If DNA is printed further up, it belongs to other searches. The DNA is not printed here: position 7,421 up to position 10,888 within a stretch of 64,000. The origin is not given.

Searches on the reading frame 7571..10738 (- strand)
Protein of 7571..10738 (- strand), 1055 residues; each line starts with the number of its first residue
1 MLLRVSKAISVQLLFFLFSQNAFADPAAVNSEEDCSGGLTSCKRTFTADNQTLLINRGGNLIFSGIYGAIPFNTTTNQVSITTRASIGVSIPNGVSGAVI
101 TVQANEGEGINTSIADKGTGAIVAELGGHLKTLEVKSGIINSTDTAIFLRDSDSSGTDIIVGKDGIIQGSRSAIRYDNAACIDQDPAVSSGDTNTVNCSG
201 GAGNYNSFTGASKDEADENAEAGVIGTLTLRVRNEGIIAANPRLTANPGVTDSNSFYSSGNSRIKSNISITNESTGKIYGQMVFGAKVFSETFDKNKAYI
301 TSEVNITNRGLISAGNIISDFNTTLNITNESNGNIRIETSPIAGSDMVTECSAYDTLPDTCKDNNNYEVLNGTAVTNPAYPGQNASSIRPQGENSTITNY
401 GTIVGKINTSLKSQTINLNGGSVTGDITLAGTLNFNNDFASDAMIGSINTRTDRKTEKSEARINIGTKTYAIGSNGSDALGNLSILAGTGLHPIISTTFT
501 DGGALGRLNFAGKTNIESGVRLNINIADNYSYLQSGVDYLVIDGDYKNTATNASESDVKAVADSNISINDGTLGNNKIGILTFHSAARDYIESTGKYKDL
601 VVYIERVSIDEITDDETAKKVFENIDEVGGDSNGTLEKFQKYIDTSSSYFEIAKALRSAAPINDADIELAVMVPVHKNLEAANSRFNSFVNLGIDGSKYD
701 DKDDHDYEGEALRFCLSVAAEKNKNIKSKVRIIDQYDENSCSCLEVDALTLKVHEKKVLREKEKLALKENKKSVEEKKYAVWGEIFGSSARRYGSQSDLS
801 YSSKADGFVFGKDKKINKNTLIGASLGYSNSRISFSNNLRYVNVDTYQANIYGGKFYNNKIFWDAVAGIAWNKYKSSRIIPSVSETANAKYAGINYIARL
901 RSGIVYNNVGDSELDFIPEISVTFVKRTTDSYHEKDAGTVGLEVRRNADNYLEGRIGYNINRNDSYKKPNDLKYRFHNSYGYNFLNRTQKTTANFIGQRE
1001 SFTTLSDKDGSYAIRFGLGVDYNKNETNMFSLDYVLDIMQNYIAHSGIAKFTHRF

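Call 44: search_protein_families(library=pfam, proteins=[window:7571-10738:-], max_evalue=0.001)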
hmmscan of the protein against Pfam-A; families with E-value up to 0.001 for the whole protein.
window:7571-10738:- (1055 aa): 1 family
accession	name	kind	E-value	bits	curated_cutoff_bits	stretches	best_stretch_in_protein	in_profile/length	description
PF03797.25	Autotransporter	-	2.7e-37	129.3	26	1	781-1034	1-254/255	Autotransporter beta-domain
